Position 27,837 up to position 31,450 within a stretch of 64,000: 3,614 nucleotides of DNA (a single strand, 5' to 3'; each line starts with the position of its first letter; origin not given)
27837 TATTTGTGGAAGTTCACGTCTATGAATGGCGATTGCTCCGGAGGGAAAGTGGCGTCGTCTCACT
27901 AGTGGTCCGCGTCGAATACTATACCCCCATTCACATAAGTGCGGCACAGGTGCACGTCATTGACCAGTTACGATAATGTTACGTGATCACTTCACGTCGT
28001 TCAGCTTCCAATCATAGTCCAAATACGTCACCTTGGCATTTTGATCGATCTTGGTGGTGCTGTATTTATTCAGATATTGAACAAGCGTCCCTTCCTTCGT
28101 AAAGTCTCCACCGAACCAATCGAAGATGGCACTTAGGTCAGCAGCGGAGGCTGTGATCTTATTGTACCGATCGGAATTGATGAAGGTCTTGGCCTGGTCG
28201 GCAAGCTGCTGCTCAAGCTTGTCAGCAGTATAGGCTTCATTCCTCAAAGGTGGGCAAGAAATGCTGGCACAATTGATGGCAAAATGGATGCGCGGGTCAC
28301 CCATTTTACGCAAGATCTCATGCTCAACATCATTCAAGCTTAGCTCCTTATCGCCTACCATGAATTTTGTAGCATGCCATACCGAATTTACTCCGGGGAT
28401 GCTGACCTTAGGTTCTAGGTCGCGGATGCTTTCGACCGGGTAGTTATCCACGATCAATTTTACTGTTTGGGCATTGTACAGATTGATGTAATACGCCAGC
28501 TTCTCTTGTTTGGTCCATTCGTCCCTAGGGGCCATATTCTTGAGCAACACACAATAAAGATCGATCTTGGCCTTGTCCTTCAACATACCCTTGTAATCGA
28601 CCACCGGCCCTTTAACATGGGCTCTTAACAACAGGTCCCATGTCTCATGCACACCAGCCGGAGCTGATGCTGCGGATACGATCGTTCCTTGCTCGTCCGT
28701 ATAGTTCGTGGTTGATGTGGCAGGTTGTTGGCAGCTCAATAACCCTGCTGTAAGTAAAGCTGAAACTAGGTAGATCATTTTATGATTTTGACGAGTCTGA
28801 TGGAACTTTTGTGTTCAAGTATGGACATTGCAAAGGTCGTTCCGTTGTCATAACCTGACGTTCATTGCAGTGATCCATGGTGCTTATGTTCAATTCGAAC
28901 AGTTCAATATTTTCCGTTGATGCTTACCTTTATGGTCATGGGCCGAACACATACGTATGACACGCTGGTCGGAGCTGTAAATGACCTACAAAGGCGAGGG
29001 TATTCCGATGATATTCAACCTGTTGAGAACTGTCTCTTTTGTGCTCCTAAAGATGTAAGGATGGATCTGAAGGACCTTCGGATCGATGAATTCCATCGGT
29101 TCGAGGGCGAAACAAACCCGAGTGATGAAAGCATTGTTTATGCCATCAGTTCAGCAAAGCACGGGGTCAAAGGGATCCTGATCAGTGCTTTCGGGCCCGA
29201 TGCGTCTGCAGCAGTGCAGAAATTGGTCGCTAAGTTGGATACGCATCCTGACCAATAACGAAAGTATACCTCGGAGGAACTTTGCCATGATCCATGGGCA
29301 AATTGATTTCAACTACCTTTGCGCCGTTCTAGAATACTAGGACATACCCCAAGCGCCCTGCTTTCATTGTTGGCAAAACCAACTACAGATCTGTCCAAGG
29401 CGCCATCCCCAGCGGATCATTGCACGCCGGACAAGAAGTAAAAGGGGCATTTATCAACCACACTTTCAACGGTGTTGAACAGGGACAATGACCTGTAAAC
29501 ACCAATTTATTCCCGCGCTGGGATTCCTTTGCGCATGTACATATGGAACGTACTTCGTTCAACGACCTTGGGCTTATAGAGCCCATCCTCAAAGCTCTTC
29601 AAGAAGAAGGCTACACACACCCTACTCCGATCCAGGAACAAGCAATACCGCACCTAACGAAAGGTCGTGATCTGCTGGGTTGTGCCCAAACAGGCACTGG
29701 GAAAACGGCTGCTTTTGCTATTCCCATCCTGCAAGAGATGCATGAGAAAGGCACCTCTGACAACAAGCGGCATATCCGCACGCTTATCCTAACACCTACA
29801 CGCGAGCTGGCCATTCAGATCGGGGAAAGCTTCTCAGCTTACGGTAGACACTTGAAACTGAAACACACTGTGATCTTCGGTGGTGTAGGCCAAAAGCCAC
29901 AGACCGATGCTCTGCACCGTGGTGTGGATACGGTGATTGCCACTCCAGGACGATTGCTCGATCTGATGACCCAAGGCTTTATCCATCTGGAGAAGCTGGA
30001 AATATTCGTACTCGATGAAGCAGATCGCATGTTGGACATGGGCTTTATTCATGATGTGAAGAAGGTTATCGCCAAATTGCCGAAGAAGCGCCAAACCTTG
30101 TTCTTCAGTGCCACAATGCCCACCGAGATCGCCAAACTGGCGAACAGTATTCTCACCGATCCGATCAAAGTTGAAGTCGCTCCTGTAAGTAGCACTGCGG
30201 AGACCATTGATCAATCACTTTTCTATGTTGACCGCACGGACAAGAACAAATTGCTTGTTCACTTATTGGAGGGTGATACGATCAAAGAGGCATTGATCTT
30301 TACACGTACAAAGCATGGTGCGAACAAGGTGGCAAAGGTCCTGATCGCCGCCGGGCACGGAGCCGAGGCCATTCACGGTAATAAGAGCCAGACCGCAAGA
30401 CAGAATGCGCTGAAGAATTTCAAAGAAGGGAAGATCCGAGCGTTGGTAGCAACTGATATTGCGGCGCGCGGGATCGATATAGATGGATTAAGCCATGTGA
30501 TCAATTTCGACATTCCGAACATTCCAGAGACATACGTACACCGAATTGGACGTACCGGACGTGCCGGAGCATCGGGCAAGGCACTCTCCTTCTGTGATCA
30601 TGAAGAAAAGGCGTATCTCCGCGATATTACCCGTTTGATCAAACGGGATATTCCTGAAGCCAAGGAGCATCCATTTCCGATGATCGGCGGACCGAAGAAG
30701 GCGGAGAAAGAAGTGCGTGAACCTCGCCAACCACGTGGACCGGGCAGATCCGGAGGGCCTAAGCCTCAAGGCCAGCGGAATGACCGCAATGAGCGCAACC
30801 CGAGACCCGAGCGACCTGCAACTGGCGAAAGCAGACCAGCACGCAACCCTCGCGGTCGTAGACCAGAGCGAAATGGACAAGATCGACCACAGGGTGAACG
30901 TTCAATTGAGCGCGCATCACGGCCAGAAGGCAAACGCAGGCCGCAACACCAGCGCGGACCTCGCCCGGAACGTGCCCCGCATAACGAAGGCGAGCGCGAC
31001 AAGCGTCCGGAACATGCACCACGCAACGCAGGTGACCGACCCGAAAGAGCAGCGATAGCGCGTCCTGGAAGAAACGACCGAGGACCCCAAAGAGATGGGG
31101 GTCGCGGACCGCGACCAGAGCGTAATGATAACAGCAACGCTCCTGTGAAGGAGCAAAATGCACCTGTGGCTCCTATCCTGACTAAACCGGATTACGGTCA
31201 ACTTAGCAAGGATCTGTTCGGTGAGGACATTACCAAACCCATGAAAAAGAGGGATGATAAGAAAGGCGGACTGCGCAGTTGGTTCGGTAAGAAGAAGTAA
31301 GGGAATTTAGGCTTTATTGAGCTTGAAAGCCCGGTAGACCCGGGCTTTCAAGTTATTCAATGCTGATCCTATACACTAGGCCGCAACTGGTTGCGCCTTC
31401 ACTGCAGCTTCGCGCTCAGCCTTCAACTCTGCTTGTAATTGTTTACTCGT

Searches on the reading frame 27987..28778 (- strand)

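Call 87: search_protein_families(library=pfam, max_evalue=0.001, proteins=[window:27987-28778:-])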
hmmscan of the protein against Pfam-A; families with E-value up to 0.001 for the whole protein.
window:27987-28778:- (263 aa): 1 family
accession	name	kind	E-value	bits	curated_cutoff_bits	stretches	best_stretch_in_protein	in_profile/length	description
PF04784.19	DUF547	-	4.2e-30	104.7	27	1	86-200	2-125/125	Protein of unknown function, DUF547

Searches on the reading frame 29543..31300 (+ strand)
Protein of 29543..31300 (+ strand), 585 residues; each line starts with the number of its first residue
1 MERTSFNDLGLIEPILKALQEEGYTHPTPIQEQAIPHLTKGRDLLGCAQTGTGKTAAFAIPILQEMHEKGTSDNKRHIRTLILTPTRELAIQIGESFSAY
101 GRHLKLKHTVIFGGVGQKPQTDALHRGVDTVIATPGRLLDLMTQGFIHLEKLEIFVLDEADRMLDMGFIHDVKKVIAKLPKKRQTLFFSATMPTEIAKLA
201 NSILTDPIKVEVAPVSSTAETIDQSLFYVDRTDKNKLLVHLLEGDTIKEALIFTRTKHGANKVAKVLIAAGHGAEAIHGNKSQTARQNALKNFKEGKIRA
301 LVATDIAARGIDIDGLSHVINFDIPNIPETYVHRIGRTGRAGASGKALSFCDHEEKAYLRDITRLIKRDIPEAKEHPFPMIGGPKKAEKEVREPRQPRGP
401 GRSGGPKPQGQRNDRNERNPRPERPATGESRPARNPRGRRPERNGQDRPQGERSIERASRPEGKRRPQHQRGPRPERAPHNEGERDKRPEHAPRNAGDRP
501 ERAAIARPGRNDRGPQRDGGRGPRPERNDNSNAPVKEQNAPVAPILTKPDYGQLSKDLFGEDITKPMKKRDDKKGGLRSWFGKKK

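Call 87: search_protein_families(library=pfam, max_evalue=0.001, proteins=[window:29543-31300:+])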
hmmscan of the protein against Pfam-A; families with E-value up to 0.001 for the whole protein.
window:29543-31300:+ (585 aa): 3 families
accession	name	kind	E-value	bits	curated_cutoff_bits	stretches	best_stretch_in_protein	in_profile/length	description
PF00270.35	DEAD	-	6e-51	172.9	26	1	28-198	1-166/167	DEAD/DEAH box helicase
PF00271.37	Helicase_C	-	2.4e-30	105.4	23.5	1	234-342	2-110/110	Helicase conserved C-terminal domain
PF04851.21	ResIII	-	7.2e-07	29.7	22.5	1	28-192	5-162/164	Type III restriction enzyme, res subunit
